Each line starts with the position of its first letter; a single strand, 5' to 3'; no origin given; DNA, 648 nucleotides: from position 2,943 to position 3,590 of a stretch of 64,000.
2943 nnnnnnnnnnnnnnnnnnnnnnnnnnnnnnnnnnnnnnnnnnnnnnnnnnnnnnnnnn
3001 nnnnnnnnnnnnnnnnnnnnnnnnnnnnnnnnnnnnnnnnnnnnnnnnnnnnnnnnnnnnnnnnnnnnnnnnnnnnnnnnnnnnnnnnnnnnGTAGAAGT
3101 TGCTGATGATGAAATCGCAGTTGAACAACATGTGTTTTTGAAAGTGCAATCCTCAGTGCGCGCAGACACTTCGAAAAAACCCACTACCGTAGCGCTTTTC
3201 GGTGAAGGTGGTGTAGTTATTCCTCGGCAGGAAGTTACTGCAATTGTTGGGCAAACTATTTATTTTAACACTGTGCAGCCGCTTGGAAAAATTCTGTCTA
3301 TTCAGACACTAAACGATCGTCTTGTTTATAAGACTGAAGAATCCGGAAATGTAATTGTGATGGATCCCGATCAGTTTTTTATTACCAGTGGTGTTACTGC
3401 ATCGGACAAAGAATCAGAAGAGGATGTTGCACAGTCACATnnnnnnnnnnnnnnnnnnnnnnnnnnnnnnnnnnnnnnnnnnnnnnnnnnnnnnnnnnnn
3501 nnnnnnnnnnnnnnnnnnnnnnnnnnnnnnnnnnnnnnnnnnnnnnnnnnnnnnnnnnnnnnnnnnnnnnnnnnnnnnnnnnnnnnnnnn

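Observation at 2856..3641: Two phage AT-hook proteins with acidic tails (HMG-like architecture), one carrying a perfect 84-nt internal duplication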

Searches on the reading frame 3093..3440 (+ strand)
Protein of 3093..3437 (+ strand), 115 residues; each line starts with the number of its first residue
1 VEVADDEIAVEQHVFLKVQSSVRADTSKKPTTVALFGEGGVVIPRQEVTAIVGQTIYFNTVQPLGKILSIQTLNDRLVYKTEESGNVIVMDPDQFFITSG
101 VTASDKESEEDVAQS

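Call 18: find_homologous_proteins(query=window:3093-3437:+, max_evalue=0.01)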
Query seq(115 aa): 10 candidates shared short words with the query, none scored E <= 0.01.

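Call 30: search_protein_representatives(protein=window:3096-3440:+)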
Query: 115 residues. Proteins with E-value up to 0.001 (for the whole library): 12; up to 1e-10: 5; up to 1e-30: 1. The best 12 are listed.
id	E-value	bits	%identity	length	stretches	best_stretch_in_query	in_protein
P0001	1.7e-65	233.8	100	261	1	1-115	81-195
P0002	2.1e-23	98.6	47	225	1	9-110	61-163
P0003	3.0e-12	62.8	46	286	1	9-110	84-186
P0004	2.2e-11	60.0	40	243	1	10-107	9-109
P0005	5.0e-11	58.9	40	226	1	11-108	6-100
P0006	6.9e-09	52.0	34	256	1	9-101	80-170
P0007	2.2e-08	50.4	27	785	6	25-103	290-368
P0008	3.3e-08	49.8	40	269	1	10-106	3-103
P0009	6.9e-07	45.6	37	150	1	8-98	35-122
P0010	4.2e-05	39.8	37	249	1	9-101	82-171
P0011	6.6e-05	39.2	30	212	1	1-111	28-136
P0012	5.1e-04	36.4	33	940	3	24-99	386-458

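Call 46: find_related_loci(query=P0002, collection=viral_contigs, flank=6000)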
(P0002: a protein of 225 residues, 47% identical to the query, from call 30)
Query P0002 (225 aa) in viral_contigs; peptide patterns used: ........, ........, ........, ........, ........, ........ (x = any residue, [..] = any of these).
216 stretches matched a pattern, but none encodes a relative of the query by tblastn (E <= 1e-3).

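Call 47: list_cluster_members(proteins=[P0001, P0002, P0003, P0004, P0005, P0006, P0008, P0010, P0011])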
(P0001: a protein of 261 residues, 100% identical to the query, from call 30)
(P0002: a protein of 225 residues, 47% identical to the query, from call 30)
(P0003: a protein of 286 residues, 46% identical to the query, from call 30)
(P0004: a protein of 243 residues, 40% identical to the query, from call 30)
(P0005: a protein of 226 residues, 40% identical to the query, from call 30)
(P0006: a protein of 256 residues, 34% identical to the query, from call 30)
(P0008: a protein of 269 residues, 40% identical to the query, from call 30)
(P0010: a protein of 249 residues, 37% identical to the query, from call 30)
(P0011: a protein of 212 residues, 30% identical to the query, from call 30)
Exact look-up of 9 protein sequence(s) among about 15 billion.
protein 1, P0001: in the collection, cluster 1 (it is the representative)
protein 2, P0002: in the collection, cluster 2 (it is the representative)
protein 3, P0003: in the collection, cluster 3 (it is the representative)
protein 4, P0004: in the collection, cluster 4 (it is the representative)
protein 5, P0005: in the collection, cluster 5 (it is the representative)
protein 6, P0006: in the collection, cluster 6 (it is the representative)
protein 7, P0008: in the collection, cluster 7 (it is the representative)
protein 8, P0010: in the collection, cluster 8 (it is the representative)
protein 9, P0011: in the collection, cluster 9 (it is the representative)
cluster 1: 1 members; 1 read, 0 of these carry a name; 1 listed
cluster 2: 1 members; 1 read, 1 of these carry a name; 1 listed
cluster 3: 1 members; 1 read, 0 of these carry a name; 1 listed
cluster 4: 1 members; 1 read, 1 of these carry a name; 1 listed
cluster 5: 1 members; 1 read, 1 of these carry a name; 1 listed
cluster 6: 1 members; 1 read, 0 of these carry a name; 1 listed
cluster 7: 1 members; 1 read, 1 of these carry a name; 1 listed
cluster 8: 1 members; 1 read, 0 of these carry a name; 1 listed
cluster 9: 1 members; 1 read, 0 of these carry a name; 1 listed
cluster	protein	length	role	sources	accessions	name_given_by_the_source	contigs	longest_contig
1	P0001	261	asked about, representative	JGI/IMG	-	-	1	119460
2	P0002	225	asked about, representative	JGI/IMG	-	hypothetical protein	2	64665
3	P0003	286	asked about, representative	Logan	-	-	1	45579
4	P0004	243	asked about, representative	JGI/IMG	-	hypothetical protein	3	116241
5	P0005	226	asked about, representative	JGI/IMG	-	hypothetical protein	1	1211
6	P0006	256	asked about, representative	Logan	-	-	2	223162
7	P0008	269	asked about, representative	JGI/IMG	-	hypothetical protein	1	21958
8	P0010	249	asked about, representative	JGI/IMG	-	-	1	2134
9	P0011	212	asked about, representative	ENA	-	-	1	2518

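Call 49: find_encoding_contigs(protein=P0002, flank=10000, max_places=2)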
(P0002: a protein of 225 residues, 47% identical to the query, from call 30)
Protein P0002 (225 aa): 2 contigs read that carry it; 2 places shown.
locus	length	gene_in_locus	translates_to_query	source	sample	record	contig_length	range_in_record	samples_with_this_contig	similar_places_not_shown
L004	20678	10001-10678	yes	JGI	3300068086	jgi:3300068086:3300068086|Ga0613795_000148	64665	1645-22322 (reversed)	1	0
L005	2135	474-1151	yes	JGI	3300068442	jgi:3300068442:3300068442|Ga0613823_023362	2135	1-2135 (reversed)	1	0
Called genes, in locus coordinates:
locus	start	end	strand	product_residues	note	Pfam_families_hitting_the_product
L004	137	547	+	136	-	-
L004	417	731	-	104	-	-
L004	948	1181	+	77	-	-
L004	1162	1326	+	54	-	-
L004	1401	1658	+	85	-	-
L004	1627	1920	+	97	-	-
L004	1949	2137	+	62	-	-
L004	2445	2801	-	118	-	PF15731:MqsA_antitoxin (weak), PF12844:HTH_19 (weak), PF13560:HTH_31, PF01381:HTH_3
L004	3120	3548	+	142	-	-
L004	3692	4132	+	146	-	-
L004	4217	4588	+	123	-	-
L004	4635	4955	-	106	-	PF12844:HTH_19 (weak), PF01381:HTH_3 (faint)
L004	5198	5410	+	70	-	-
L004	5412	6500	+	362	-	-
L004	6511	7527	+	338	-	PF00149:Metallophos (weak), PF12850:Metallophos_2 (weak)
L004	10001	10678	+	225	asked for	PF06512:Na_trans_assoc (weak)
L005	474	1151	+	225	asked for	PF06512:Na_trans_assoc (weak)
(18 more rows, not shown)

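Call 50: find_encoding_contigs(protein=P0008, flank=10000, max_places=2)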
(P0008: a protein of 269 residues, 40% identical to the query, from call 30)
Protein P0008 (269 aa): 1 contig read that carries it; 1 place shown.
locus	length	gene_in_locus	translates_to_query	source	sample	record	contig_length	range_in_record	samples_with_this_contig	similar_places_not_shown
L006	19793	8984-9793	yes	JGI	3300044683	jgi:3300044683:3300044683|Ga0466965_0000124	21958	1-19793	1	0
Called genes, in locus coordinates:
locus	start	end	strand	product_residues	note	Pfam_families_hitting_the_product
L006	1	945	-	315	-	?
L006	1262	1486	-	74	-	-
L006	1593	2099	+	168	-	-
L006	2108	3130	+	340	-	PF00149:Metallophos (weak)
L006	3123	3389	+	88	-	-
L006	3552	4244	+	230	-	-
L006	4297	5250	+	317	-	PF11753:DUF3310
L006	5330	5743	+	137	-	-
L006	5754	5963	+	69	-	-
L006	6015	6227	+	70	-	-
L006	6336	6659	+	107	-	-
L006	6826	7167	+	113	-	-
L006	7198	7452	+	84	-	-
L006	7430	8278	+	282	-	-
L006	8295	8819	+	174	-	-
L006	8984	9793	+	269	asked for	-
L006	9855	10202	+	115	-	-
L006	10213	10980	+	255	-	-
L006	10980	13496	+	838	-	PF00204:DNA_gyraseB, PF01751:Toprim (weak)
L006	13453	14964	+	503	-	PF00521:DNA_topoisoIV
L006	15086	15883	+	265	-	PF02559:CarD_TRCF_RID (faint)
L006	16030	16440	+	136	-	-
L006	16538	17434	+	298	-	-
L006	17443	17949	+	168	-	-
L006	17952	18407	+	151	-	-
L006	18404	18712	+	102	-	-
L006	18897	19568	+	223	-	-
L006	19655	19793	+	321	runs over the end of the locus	-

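Call 86: find_encoding_contigs(protein=P0004, flank=10000, max_places=1)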
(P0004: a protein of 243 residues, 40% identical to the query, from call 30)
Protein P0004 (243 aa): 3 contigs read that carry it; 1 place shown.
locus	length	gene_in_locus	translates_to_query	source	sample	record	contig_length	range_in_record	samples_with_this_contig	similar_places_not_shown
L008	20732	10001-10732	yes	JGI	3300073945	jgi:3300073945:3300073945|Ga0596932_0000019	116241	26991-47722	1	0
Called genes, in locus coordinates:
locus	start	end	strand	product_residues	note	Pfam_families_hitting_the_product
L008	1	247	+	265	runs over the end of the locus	-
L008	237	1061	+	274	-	-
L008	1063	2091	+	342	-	PF00149:Metallophos (weak), PF12850:Metallophos_2 (faint)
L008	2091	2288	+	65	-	-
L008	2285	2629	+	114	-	-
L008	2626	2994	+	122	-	-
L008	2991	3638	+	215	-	PF00293:NUDIX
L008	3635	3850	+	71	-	-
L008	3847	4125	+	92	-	-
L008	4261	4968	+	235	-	-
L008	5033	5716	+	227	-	PF11753:DUF3310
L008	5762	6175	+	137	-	-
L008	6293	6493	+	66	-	-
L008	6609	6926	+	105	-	-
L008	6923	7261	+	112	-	-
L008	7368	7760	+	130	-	-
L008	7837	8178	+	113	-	-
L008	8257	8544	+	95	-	-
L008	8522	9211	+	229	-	-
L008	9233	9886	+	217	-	-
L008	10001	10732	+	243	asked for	-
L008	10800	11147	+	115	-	-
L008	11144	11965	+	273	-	-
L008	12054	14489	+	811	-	PF02518:HATPase_c (weak), PF00204:DNA_gyraseB, PF01751:Toprim (weak), PF00986:DNA_gyraseB_C (weak)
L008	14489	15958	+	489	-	PF00521:DNA_topoisoIV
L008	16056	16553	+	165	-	-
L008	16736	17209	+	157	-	-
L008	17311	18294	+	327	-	-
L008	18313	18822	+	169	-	-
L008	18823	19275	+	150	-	-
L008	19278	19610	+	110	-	-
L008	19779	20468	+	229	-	-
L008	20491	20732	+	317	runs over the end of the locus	-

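Call 87: find_encoding_contigs(protein=P0006, flank=10000, max_places=1)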
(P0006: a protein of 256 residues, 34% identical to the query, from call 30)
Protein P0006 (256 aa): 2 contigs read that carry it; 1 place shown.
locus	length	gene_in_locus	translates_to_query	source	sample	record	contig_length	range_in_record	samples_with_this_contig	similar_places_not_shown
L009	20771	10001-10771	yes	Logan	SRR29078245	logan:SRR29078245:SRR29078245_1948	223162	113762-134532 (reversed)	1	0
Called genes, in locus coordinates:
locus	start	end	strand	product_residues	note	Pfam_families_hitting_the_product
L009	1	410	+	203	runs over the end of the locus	-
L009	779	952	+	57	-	-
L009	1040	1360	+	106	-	-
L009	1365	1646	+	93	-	-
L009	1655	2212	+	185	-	-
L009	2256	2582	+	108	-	-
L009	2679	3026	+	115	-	-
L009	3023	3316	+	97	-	-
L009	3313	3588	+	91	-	-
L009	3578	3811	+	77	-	-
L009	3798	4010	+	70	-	-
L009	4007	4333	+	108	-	-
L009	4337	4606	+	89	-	-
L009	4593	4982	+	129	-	-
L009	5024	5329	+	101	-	-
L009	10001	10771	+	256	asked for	-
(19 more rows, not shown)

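Call 88: find_encoding_contigs(protein=P0003, flank=10000, max_places=1)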
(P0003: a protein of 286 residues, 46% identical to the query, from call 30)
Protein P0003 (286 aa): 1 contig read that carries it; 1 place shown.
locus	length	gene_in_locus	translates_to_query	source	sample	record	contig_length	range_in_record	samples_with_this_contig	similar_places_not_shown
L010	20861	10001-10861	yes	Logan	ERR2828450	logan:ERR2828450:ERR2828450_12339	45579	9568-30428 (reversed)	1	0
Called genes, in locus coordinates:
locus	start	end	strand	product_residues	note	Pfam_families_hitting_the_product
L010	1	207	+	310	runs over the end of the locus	-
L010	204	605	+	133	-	PF00293:NUDIX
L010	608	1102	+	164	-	-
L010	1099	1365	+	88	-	-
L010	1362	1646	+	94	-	-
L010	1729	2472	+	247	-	-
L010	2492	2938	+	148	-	-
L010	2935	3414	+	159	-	-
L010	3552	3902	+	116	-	-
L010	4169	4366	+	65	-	-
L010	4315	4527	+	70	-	-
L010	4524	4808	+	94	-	-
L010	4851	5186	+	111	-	-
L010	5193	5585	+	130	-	-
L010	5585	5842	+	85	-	-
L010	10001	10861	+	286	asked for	-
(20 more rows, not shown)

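Call 95: search_protein_families(library=pfam, proteins=[P0008, P0005, L006:16030-16437:+, L008:16736-17206:+, P0004], max_evalue=1)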
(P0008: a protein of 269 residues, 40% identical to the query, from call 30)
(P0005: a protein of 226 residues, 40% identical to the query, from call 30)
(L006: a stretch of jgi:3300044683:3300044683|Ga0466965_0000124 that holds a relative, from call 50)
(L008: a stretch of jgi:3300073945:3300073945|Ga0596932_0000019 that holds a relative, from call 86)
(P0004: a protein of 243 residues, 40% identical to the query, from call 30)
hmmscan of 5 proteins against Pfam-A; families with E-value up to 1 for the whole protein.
P0008 (269 aa): 0 families

P0005 (226 aa): 0 families

L006:16030-16437:+ (136 aa): 3 families
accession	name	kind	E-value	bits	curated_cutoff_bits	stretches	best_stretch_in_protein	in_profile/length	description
PF02178.24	AT_hook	-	3.5e-07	29.8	17.4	3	99-109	2-12/13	AT hook motif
PF07902.16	Gp58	-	0.011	14.5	34.5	1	5-50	181-224/594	gp58-like protein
PF03989.18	DNA_gyraseA_C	-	0.16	11.9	27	0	116-135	20-41/48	DNA gyrase C-terminal domain, beta-propeller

L008:16736-17206:+ (157 aa): 1 family
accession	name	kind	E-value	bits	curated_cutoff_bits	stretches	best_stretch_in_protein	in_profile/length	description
PF02970.22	TBCA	-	0.037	14.8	30.3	1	20-58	3-41/99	Tubulin binding cofactor A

P0004 (243 aa): 0 families

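Call 99: predict_structure(alignment_id=A5)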
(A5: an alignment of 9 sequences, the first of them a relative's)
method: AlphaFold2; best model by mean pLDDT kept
length: 261 residues; sequences in the alignment: 9
mean_pLDDT: 61.1   pTM: 0.33
mean pLDDT of the five models: 61.1, 60.4, 60.0, 59.5, 57.4
residues with pLDDT >= 90: 42; 70-90: 35; 50-70: 81; < 50: 103
segments of 3 or more residues with pLDDT < 50: 1-3, 8-12, 25-28, 33-40, 48-51, 53-55, 77-88, 180-203, 244-246, 253-255, 257-261
pLDDT, mean of each block of 10 residues (from residue 1): 49 49 49 46 48 49 52 48 49 85 95 95 95 94 80 79 69 65 40 42 52 54 54 54 49 48 45
secondary structure, 60 per line:
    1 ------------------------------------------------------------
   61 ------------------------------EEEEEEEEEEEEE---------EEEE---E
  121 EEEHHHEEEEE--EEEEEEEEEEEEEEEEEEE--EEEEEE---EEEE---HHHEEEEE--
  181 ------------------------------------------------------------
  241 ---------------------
elements in order: E91-103 E113-116 E120-123 E127-131 E134-152 E155-160 E164-167 E174-178
